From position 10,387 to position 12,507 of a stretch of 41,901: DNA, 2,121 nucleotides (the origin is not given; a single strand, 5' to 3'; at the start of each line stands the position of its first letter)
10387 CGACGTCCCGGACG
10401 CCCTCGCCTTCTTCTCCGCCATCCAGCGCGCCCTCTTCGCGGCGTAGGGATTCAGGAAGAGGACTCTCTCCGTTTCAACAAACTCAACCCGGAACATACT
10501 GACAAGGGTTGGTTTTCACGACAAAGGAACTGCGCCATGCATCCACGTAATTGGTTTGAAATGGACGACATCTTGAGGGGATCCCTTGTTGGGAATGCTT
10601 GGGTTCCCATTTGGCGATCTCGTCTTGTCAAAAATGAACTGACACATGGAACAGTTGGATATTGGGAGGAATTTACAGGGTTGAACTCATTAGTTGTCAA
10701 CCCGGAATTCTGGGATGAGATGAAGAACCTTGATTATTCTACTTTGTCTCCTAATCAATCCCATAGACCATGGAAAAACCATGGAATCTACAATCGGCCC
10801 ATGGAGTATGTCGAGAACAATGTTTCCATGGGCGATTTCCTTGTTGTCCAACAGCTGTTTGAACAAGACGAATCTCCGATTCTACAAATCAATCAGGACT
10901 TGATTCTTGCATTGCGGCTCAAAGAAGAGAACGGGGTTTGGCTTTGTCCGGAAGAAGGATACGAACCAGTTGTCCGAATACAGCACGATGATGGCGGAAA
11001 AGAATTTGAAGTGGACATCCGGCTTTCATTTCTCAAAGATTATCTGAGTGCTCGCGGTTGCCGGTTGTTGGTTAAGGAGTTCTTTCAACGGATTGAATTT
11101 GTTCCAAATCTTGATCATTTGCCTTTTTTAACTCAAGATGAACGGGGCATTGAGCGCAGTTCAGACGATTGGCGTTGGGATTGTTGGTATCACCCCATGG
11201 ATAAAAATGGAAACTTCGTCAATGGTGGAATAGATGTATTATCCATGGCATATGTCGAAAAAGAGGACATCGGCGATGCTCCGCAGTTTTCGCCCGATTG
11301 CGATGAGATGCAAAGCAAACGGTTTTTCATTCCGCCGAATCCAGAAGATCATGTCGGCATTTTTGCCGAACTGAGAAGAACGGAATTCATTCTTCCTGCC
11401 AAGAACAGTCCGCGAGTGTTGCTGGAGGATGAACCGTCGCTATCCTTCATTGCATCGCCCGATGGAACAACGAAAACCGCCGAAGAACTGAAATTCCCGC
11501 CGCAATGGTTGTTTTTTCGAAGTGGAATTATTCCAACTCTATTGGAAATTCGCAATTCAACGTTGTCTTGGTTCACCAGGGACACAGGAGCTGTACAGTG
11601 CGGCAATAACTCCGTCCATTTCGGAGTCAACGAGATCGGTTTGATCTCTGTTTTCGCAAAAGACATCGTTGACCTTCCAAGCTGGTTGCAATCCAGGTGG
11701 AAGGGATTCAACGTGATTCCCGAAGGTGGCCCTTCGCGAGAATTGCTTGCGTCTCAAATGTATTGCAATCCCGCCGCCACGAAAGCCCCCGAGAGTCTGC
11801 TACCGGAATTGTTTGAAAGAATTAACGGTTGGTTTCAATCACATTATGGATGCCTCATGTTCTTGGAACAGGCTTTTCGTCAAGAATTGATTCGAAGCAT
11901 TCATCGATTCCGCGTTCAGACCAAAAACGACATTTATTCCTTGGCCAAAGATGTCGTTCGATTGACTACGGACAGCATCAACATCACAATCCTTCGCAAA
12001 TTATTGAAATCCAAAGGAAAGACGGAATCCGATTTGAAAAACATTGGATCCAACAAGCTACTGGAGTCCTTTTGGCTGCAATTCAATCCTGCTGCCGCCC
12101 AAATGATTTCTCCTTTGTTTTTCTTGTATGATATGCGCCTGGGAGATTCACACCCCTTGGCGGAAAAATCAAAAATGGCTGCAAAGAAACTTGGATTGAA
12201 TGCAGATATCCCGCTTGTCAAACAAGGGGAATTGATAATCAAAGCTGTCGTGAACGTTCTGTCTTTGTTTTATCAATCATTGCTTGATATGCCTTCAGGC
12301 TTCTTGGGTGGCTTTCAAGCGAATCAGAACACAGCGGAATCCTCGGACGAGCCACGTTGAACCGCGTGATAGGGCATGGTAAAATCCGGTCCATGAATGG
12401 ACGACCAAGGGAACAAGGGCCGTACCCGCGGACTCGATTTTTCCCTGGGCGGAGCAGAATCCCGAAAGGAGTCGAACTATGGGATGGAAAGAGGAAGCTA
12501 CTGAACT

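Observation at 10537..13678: Low-GC two-gene cassette (607-aa orphan + ApeA-like HEPN protein) appended to the type I R-M operon: candidate undescribed defence module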

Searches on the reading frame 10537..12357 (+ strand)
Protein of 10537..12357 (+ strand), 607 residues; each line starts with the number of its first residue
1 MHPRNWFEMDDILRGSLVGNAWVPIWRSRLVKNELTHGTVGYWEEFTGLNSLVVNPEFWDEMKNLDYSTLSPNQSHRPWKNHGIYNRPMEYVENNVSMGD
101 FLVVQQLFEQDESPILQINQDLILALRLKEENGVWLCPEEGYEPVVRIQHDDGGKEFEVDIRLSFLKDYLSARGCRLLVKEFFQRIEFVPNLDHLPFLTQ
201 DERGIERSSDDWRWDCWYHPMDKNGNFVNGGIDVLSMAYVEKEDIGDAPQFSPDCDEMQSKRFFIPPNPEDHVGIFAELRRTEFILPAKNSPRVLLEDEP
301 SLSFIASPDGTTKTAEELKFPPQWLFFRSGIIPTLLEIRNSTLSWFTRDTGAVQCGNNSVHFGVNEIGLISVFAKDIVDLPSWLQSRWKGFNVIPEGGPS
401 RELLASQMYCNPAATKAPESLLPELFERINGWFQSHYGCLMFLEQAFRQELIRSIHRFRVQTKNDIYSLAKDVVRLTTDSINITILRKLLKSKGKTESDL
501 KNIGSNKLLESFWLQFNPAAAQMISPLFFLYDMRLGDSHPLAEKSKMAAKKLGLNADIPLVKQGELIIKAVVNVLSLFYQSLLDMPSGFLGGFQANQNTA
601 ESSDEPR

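Call 6: search_protein_families(library=pfam, proteins=[window:10537-12357:+], max_evalue=1)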
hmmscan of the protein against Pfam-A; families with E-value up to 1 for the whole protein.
window:10537-12357:+ (607 aa): 1 family
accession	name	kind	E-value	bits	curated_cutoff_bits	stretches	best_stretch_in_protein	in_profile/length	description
PF05597.16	Phasin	-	0.12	12.8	28.8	1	443-478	84-119/126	Poly(hydroxyalcanoate) granule associated protein (phasin)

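Call 7: search_protein_families(library=padloc, proteins=[window:10537-12357:+], max_evalue=1)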
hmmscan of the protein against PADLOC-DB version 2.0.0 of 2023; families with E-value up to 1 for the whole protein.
window:10537-12357:+ (607 aa): 0 families

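Call 8: search_protein_families(library=ncbifam, proteins=[window:10537-12357:+], max_evalue=1)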
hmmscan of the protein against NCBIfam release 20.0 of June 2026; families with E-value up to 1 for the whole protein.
window:10537-12357:+ (607 aa): 0 families

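Call 13: find_homologous_proteins(query=window:10537-12357:+)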
Query window:10537-12357:+ (607 aa): 61 proteins with E <= 0.001 among 8000 candidates.
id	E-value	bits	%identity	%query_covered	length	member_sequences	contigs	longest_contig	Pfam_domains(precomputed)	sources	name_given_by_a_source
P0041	0.0e+0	1421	100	100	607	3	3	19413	-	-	-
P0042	0.0e+0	1221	88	97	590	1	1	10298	-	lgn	-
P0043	4.5e-111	391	36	94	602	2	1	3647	-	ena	-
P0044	2.6e-105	372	36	93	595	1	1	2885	-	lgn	-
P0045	1.1e-101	360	36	93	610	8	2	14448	-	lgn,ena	-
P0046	4.1e-93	331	33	95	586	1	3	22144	-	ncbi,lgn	-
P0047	1.5e-90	323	33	94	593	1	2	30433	-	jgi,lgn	jgi:hypothetical protein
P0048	4.8e-88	315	33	96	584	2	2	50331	-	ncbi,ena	-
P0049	9.5e-87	310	31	95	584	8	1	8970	-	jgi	-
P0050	3.7e-86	308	33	95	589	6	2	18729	-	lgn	-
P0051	7.2e-86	307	32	95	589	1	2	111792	-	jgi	jgi:hypothetical protein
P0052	8.7e-85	304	33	95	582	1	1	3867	-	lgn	-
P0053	6.3e-84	301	32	94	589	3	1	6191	-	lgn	-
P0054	9.1e-83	297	32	95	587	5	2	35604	-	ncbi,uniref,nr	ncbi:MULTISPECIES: hypothetical protein [unclassified Chryseobacterium]|uniref:hypothetical protein 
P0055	3.5e-82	295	33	95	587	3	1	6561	-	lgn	-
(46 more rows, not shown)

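Call 22: find_related_loci(query=A2, collection=genome_contigs, flank=10000)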
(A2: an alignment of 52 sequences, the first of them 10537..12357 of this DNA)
Query A2 (607 aa) in genome_contigs; peptide patterns used: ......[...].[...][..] (x = any residue, [..] = any of these).
119 stretches matched a pattern; 91 encode a relative of the query (tblastn E <= 1e-3); the best 80 are kept; 80 distinct loci.
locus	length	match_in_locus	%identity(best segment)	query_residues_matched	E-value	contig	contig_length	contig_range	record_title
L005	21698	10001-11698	34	1-568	3e-96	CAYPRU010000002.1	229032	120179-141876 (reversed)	MAG TPA_asm: uncultured Brachymonas sp. isolate SRP216815_co1_10 genome assembly, contig: NODE_59_length_229032_cov_172.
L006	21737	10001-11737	33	4-584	8e-90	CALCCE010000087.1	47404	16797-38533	MAG TPA_asm: uncultured Flavobacteriales bacterium isolate SRR3401485_bin.10_CONCOCT_v1.1_MAG genome assembly, contig: E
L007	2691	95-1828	33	4-584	1e-92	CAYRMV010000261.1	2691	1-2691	MAG TPA_asm: uncultured Flavobacteriales bacterium isolate SRP220891_co4_450 genome assembly, contig: NODE_73297_length_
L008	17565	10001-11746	32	4-587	3e-89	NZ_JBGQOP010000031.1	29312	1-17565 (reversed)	Oceanisphaera sp. W20_SRM_FM3 NODE_31_length_29312_cov_188.729913, whole genome shotgun sequence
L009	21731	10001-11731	32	5-582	1e-88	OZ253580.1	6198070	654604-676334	MAG: Acidobacteriota bacterium isolate 47452053-f15d-47d9-810f-b45a5afbde1b genome assembly, chromosome: 1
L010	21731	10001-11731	32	4-582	2e-88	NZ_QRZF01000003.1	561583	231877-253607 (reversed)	Bacteroides intestinalis strain AF14-32 AF14-32.Scaf3, whole genome shotgun sequence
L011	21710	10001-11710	33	4-575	6e-88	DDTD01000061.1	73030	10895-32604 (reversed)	MAG TPA_asm: Ignavibacteria bacterium UBA2373 UBA2373_contig_2895, whole genome shotgun sequence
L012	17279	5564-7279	33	1-575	2e-87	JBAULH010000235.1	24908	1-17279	MAG: Candidatus Deferrimicrobiaceae bacterium isolate MFD09314_ilm_asm_bin47 k127_143474, whole genome shotgun sequence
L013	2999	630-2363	31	4-582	2e-89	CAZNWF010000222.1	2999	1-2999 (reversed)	MAG TPA_asm: uncultured Geobacter sp. isolate SRP220891_co4_31 genome assembly, contig: NODE_62965_length_2999_cov_15.35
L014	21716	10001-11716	31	4-577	3e-87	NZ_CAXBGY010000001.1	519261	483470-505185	MAG: uncultured Flavobacterium sp. isolate ERR2762141_binner12_Refined_70 ERZ3421844.18, whole genome shotgun sequence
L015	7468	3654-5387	31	4-582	7e-87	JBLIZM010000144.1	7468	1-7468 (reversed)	MAG: Trichlorobacter sp. isolate APR308 k141_297984, whole genome shotgun sequence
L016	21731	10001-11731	31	4-582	9e-87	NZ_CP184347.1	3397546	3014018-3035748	Bacteroides pyogenes strain LC-305-2021 chromosome, complete genome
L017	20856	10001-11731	31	4-582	6e-86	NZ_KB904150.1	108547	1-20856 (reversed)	Porphyromonas macacae DSM 20710 = JCM 13914 strain DSM 20710 A3GIDRAFT_scaffold_5.6, whole genome shotgun sequence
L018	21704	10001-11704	33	6-575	1e-85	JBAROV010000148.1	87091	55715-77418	MAG: Vicinamibacterales bacterium isolate MFD13504_ilm_asm_bin1 k127_383510, whole genome shotgun sequence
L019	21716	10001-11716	32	5-578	4e-85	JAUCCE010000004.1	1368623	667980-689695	MAG: Aequorivita sp. isolate R4x_68d_np_Bin1.14 contig_183, whole genome shotgun sequence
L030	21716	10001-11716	32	4-576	1e-79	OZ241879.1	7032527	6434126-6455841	MAG: Spirochaetia bacterium isolate 33422d00-efb0-4b49-bd16-f937cda21374 genome assembly, chromosome: 1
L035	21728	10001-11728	31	3-583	3e-77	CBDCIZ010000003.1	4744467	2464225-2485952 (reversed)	MAG: Aurantimonas sp. isolate f1a5509b-ab9e-4721-b3eb-fae0d5e8db28 genome assembly, contig: contig_3, whole genome shotg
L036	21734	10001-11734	33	3-576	3e-77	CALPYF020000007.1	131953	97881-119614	MAG: Deinococcus hopiensis KR-140 isolate HRSG-E7-bin-74 genome assembly, contig: HRSG-E7-C13, whole genome shotgun sequ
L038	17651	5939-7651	32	1-575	4e-77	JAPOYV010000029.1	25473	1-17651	MAG: Gammaproteobacteria bacterium isolate COS4_bin_44 NODE_1720_length_25473_cov_12.4904, whole genome shotgun sequence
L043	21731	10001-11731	33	4-582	2e-88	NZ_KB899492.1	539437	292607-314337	Aromatoleum toluclasticum ATCC 700605 strain MF63 F464DRAFT_scaffold00002.2, whole genome shotgun sequence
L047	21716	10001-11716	31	4-575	1e-70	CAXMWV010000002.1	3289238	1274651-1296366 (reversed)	MAG: uncultured Roseovarius sp. isolate fde22e01-18c0-43d8-9862-eb9c591a2007 genome assembly, contig: contig_2, whole ge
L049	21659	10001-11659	28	1-606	2e-69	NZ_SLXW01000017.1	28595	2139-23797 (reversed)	Sphingomonas sp. PP-CE-1G-424 Ga0191677_117, whole genome shotgun sequence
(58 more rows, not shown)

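Call 26: predict_structure(alignment_id=A2)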
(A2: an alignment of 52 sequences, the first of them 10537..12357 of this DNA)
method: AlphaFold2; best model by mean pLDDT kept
length: 607 residues; sequences in the alignment: 52
mean_pLDDT: 89.8   pTM: 0.81
mean pLDDT of the five models: 89.8, 89.6, 88.0, 87.7, 87.6
residues with pLDDT >= 90: 409; 70-90: 156; 50-70: 38; < 50: 4
segments of 3 or more residues with pLDDT < 50: 604-607
pLDDT, mean of each block of 10 residues (from residue 1): 90 82 95 92 95 94 87 76 88 91 88 89 97 95 95 93 97 97 95 79 83 92 82 76 56 65 80 93 94 92 94 92 94 94 96 94 97 95 94 95 88 94 96 95 92 96 95 96 95 89 94 95 97 84 89 94 98 98 88 64 50
secondary structure, 60 per line:
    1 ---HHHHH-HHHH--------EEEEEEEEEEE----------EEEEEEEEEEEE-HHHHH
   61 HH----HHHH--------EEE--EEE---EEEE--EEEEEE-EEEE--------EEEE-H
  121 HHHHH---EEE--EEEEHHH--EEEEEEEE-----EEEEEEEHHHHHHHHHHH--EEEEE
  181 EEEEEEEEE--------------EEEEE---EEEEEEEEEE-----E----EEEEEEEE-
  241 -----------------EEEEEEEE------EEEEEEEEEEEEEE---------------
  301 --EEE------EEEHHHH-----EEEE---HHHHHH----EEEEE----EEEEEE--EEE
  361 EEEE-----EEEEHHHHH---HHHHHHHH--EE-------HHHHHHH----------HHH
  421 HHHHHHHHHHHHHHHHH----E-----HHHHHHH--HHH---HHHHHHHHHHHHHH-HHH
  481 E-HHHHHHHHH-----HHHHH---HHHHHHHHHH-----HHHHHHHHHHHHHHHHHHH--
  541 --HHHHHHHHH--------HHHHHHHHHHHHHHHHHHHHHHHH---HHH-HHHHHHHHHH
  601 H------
elements in order: H4-8 H10-13 E22-32 E43-54 H56-62 H67-70 E79-81 E84-86 E90-93 E96-101 E103-106 E115-118 H120-125 E129-131 E134-137 E143-150 E156-162 H163-173 E176-189 E204-208 E212-221 E232-239 E258-265 E272-285 E303-305 E312-314 H315-318 E324-327 H331-336 E341-345 E350-355 E358-364 E370-373 H374-378 H382-389 H401-407 H418-437 H448-454 H463-476 H483-491 H497-501 H505-514 H520-538 H543-551 H560-583 H591-601

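Call 29: fold_search(model_id=the predicted structure, library=pdb)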
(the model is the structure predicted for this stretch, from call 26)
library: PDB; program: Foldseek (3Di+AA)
matches with E <= 10: 415; with E <= 0.001: 2
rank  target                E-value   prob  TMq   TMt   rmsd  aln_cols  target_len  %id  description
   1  8dgc_B                1.8e-04  1.00  0.17  0.06  10.8       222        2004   13  Avs3 bound to phage PhiV-1 terminase (released 2022-08-03)
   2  8dgc_A                2.1e-04  1.00  0.19  0.06   9.9       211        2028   12  Avs3 bound to phage PhiV-1 terminase (released 2022-08-03)
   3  6zgh_B                1.2e-02  0.14  0.09  0.06  25.3       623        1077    9  Furin Cleaved Spike Protein of SARS-CoV-2 in Intermediate Conformation (released 2020-07-01)
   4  9jmo_A                3.1e-02  0.09  0.09  0.06  27.2       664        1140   10  Cryo-EM structure of Japan-BatCoV (Vs-CoV-1) S-trimer (released 2025-06-18)
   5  7nib_A                6.0e-02  0.06  0.06  0.06  22.6       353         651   12  Wzc-K540M-4YE C1 (released 2021-08-25)
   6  7sb3_A                7.0e-02  0.07  0.08  0.05  28.8       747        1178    8  Structure of OC43 spike in complex with polyclonal Fab1 (Donor 269) (released 2022-05-04)
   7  7nhr_A                7.3e-02  0.06  0.07  0.06  20.9       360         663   12  Putative transmembrane protein Wzc K540M C1 (released 2021-08-25)
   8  8z3w_C                7.3e-02  0.06  0.08  0.06  27.3       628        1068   10  Cryo-EM structure of SARS-CoV-2 D614G S with one ACE2 receptor binding (RB1) in prefusion conformation (released 2025-02-05)
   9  3wir_A                1.1e-01  0.05  0.05  0.05  25.7       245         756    8  Crystal structure of kojibiose phosphorylase complexed with glucose (released 2014-02-05)
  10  6ljl_A                1.2e-01  0.06  0.05  0.04  30.4       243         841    5  Crystal Structure of exoHep-Y390A/H555A complexed with a tetrasaccharide substrate (released 2020-12-23)
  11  8dwu_F                1.3e-01  0.06  0.08  0.12  29.4       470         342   12  SPOP W22R Form 1 (released 2023-01-18)
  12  5wtb_B                1.5e-01  0.08  0.08  0.12  17.6       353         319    6  Complex Structure of Staphylococcus aureus SdrE with human complement factor H (released 2017-07-19)
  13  8xmt_C                1.9e-01  0.03  0.09  0.06  35.6       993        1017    7  Cryo-EM structure of SARS-CoV-2 Omicron EG.5.1 spike protein(6P), RBD-closed state (released 2024-07-03)
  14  6lnh_A                2.0e-01  0.03  0.05  0.10  21.0       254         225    9  Crystal structure of IDO from Bacillus thuringiensis (released 2021-01-13)
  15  7qko_E                2.2e-01  0.06  0.09  0.11  34.1       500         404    9  Torpedo muscle-type nicotinic acetylcholine receptor - Resting conformation (released 2022-02-09)
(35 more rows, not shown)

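Call 31: search_solved_structures(query=A2, max_evalue=10, show_alignments=2)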
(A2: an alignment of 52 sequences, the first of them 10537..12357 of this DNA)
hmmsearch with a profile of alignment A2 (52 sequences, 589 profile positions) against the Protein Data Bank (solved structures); distinct sequences matched with E-value up to 10: 1.
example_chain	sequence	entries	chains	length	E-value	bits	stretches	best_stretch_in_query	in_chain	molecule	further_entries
2zvi_A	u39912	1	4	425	1.9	9.9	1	198-250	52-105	2,3-diketo-5-methylthiopentyl-1-phosphate enolase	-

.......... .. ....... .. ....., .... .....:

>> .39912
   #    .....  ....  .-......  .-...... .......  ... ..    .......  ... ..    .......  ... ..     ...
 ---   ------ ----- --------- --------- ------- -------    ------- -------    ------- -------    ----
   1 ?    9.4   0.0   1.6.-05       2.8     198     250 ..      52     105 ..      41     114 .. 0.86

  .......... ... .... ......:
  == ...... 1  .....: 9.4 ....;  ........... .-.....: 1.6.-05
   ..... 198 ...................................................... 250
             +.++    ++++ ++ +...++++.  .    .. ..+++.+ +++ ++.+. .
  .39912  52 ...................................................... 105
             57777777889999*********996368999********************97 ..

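Call 38: search_protein_families(library=pfam, alignment_id=A3, max_evalue=0.00001)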
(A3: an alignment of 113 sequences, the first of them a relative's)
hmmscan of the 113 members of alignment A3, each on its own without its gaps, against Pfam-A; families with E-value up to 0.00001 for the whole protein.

A. member 1, L005:5658-10001:+ (1448 aa): 3 families
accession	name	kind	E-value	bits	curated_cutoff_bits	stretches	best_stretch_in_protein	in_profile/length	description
PF07669.17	Eco57I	-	4.1e-17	63.2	25.3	1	668-951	2-156/171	Eco57I restriction-modification methylase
PF20473.4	MmeI_Mtase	-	9.5e-16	58.2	27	1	868-980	139-251/259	MmeI, DNA-methyltransferase domain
PF20466.3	MmeI_TRD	-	3.7e-10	40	27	1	1158-1224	139-205/207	MmeI, target recognition domain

B. families by the number of members that match (of 113 scanned): 86 families (the first 25 are shown)
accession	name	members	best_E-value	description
PF00589.27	Phage_integrase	5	2.6e-32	Phage integrase family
PF13304.12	AAA_21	3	7.7e-19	AAA domain, putative AbiEii toxin, Type IV TA system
PF04851.21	ResIII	3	4.2e-13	Type III restriction enzyme, res subunit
PF02534.20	T4SS-DNA_transf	2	4.3e-98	Type IV secretory system Conjugative DNA transfer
PF00004.35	AAA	2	9.7e-31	ATPase family associated with various cellular activities (AAA)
PF13175.12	AAA_15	2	1.4e-30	AAA ATPase domain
PF22022.2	Phage_int_M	2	3.2e-29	Phage integrase central domain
PF12696.13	TraG-D_C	2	1e-25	TraM recognition site of TraD and TraG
PF13356.12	Arm-DNA-bind_3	2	2.4e-24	Arm DNA-binding domain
PF00271.37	Helicase_C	2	7.7e-21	Helicase conserved C-terminal domain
PF10412.15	TrwB_AAD_bind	2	8.3e-19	Type IV secretion-system coupling protein DNA-binding domain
PF00270.35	DEAD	2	4.6e-18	DEAD/DEAH box helicase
PF13091.12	PLDc_2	2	4.8e-18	PLD-like domain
PF07669.17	Eco57I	2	9.8e-18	Eco57I restriction-modification methylase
PF08241.18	Methyltransf_11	2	3.1e-17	Methyltransferase domain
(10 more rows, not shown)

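Call 39: search_protein_families(library=pfam, alignment_id=A4, max_evalue=0.00001)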
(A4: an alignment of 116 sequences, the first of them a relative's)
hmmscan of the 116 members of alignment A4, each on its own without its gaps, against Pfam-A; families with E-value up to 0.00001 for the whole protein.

A. member 1, L005:12041-12376:- (111 aa): 0 families

B. families by the number of members that match (of 116 scanned): 92 families (the first 25 are shown)
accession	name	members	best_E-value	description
PF00122.25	E1-E2_ATPase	2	3.5e-59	E1-E2 ATPase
PF18144.7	SMODS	2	6.6e-53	Second Messenger Oligonucleotide or Dinucleotide Synthetase domain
PF00702.32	Hydrolase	2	5.4e-40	haloacid dehalogenase-like hydrolase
PF02586.19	SRAP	2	1.1e-22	SOS response associated peptidase (SRAP)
PF07669.17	Eco57I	2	5.6e-15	Eco57I restriction-modification methylase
PF02384.22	N6_Mtase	2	3e-11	N-6 DNA Methylase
PF20473.4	MmeI_Mtase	2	4.9e-08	MmeI, DNA-methyltransferase domain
PF01964.24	ThiC_Rad_SAM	1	7.4e-185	Radical SAM ThiC family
PF01654.22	Cyt_bd_oxida_I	1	3.1e-164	Cytochrome bd terminal oxidase subunit I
PF01526.23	DDE_Tnp_Tn3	1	1.5e-136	Tn3 transposase DDE domain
PF05673.19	DUF815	1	1.6e-97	Protein of unknown function (DUF815)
PF18135.7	Type_ISP_C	1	9.7e-91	Type ISP C-terminal specificity domain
PF00930.27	DPPIV_N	1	1.4e-88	Dipeptidyl peptidase IV (DPP IV) N-terminal region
PF02515.22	CoA_transf_3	1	1.7e-74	CoA-transferase family III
PF03428.19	RP-C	1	4.1e-63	Replication protein C N-terminal domain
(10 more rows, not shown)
